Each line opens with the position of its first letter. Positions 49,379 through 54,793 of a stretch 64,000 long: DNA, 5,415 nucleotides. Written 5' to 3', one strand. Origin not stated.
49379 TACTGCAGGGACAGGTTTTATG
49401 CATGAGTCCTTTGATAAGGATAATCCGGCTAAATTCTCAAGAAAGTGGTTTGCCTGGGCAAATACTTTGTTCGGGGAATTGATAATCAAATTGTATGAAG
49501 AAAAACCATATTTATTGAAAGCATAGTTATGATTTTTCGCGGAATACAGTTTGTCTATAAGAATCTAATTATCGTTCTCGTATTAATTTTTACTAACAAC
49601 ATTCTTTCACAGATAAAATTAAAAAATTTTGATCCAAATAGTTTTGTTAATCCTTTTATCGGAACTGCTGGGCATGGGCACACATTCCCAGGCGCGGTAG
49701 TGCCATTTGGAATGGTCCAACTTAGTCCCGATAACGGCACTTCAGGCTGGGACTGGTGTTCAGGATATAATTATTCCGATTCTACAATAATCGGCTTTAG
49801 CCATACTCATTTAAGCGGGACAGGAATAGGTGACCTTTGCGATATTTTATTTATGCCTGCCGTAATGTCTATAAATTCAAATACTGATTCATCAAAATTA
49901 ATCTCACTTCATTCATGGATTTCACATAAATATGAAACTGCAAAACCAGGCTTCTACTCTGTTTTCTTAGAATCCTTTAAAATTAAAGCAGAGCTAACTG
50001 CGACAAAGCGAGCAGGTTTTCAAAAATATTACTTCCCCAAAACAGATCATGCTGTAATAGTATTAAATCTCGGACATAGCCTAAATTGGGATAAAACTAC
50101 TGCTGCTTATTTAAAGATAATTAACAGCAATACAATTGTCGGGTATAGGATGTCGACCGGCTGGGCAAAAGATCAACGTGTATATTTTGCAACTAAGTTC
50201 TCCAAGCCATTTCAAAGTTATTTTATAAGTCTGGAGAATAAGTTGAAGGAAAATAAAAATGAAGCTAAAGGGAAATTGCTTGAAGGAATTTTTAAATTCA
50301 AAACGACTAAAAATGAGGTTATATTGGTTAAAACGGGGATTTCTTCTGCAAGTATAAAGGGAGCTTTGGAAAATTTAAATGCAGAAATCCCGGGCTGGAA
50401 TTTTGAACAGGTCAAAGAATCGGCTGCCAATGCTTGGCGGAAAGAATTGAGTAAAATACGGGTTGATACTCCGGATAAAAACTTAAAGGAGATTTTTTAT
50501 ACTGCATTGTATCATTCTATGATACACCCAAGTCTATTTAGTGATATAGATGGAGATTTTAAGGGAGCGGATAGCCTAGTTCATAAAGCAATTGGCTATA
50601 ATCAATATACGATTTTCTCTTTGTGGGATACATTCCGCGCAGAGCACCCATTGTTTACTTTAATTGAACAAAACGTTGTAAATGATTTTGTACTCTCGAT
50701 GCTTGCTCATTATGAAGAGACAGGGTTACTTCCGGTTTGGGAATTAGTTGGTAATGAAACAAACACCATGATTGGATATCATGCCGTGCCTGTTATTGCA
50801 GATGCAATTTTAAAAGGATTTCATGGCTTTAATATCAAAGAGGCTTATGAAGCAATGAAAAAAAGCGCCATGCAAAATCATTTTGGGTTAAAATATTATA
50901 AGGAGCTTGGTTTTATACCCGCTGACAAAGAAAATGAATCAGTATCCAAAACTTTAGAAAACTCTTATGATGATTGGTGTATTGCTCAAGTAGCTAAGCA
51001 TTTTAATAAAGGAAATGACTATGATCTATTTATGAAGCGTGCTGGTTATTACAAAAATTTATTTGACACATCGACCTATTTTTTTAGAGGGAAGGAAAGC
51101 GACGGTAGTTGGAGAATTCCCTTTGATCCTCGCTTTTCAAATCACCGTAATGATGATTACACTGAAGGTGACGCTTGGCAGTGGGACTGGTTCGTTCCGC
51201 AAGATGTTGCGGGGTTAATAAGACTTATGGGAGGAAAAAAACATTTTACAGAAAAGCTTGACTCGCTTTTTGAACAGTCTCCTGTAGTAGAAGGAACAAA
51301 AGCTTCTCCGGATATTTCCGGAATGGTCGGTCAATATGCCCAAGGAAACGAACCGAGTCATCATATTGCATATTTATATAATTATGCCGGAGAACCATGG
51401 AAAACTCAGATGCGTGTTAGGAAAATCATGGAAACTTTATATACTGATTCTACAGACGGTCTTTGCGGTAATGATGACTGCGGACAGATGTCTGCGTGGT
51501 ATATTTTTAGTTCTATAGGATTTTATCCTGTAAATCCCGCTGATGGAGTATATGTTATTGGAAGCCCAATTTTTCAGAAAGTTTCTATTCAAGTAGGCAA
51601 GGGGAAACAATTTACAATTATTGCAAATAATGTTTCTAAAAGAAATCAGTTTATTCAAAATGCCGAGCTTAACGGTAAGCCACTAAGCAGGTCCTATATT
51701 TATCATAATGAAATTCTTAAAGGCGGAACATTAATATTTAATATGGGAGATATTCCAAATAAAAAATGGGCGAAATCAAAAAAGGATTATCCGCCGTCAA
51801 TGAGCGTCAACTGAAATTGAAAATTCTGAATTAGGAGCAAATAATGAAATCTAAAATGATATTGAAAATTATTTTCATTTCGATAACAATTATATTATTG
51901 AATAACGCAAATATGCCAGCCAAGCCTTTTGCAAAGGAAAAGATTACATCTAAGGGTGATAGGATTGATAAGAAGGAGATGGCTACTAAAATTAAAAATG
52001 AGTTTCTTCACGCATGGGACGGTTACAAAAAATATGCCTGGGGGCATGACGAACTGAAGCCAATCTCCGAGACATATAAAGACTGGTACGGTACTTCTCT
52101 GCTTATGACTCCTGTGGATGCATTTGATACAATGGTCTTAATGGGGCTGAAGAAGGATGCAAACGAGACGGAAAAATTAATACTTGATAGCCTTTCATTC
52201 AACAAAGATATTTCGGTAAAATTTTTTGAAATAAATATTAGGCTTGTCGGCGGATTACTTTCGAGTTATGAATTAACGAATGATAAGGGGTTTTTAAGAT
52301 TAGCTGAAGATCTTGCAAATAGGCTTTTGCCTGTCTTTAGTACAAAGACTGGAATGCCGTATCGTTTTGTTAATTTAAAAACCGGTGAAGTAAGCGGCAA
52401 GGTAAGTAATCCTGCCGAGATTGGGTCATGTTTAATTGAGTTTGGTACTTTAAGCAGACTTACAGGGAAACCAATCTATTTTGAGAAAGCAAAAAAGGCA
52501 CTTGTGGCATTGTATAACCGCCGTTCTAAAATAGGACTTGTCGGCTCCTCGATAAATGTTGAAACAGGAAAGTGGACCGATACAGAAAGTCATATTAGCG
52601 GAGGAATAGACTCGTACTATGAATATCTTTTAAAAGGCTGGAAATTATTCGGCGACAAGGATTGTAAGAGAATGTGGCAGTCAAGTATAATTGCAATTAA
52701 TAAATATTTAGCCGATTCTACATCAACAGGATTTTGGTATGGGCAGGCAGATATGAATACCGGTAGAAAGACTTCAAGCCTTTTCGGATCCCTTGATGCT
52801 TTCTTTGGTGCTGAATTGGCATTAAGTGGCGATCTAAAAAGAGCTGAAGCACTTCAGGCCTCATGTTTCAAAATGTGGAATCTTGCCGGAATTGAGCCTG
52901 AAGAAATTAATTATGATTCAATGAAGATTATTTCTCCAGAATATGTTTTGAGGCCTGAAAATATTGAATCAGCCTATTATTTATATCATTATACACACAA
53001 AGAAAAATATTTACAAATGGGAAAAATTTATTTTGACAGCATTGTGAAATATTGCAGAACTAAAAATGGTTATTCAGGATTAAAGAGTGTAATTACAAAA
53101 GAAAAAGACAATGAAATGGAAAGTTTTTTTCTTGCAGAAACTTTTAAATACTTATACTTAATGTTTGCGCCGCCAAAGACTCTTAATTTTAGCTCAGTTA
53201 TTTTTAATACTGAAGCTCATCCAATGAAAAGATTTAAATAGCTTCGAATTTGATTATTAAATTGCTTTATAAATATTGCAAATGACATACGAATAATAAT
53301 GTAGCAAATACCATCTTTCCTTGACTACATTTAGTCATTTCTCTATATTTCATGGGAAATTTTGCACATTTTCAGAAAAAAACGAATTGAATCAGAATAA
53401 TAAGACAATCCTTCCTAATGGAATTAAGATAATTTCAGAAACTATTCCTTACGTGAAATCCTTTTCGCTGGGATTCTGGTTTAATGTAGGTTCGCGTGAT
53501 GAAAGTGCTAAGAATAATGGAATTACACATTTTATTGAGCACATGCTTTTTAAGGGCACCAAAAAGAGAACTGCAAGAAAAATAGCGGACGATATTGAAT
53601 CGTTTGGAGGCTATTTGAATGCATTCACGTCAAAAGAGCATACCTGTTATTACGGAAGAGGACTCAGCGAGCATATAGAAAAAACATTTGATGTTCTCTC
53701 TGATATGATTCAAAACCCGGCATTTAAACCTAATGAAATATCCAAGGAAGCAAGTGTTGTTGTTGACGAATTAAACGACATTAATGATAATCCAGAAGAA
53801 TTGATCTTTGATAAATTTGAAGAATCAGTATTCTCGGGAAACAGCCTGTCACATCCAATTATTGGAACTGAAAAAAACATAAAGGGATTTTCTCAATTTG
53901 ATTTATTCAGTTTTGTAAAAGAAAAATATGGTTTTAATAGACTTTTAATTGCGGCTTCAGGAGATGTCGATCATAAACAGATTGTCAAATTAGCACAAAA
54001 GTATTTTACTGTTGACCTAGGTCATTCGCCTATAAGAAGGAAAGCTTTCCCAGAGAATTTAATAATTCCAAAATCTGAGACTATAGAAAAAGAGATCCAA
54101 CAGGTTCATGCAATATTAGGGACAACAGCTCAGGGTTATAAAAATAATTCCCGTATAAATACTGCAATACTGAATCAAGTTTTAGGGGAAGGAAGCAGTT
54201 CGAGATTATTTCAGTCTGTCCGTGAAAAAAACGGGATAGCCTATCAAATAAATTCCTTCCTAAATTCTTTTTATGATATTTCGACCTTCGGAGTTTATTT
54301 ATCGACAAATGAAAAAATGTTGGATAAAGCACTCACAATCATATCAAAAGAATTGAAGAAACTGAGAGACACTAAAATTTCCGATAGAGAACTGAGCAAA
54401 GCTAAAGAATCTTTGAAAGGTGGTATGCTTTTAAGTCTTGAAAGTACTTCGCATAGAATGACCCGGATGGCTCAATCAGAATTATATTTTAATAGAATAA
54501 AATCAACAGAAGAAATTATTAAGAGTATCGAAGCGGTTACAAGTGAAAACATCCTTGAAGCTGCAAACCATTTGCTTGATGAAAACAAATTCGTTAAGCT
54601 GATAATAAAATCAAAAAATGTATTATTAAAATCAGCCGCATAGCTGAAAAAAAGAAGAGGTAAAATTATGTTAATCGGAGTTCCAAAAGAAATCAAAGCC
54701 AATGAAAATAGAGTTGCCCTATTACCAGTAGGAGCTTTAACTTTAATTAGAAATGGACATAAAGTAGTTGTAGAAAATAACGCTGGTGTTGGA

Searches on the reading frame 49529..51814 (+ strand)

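Call 74: search_protein_families(library=pfam, proteins=[window:49529-51814:+], max_evalue=0.0001)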
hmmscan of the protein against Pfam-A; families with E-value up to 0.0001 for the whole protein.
window:49529-51814:+ (761 aa): 2 families
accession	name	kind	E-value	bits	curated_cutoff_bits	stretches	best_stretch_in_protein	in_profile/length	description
PF07971.18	Glyco_hydro_92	-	1.7e-191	637.7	24.6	1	279-741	2-464/464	Glycosyl hydrolase family 92 catalytic domain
PF17678.7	Glyco_hydro_92N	-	5.7e-85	285.3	34.5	1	39-272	1-236/236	Glycosyl hydrolase family 92 N-terminal domain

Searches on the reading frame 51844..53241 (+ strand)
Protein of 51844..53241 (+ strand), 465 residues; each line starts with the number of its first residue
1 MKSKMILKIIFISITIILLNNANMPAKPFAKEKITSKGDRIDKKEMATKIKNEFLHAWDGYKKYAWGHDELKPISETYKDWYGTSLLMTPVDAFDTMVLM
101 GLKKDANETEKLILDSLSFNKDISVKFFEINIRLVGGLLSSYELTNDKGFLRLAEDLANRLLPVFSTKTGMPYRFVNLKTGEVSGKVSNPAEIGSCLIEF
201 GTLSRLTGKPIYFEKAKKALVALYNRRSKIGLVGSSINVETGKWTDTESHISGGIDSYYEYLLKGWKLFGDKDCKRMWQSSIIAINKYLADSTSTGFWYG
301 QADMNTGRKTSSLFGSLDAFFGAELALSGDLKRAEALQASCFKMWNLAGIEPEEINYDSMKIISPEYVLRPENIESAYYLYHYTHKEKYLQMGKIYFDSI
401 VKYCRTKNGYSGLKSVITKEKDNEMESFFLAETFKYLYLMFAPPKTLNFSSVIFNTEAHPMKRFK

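Call 74: search_protein_families(library=pfam, proteins=[window:51844-53241:+], max_evalue=0.0001)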
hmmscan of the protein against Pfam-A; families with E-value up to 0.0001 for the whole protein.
window:51844-53241:+ (465 aa): 1 family
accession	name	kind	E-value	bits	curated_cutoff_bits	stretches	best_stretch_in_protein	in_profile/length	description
PF01532.26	Glyco_hydro_47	-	1.6e-124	416.8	22.9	1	54-463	2-455/455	Glycosyl hydrolase family 47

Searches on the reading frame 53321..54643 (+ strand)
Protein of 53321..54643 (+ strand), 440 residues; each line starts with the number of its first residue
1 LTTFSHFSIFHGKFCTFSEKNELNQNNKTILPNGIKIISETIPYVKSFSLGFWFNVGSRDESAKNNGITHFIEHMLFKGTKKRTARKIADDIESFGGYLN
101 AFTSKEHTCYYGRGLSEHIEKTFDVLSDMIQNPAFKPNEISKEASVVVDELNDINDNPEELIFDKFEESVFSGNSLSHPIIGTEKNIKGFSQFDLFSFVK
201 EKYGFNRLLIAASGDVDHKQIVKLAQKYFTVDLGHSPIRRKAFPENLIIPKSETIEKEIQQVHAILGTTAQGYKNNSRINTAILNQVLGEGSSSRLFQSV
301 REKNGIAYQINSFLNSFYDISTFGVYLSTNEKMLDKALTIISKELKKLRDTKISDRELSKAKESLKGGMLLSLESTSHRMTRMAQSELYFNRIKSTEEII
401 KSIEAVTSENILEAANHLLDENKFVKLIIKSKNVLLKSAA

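Call 74: search_protein_families(library=pfam, proteins=[window:53321-54643:+], max_evalue=0.0001)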
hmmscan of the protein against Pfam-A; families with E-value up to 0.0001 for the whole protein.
window:53321-54643:+ (440 aa): 2 families
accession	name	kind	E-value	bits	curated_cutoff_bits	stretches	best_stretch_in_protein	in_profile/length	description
PF00675.25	Peptidase_M16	-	5.6e-42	143.6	22.3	1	37-183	2-148/149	Insulinase (Peptidase family M16)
PF05193.26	Peptidase_M16_C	-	1.7e-30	106.7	23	1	194-365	6-181/181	Peptidase M16 inactive domain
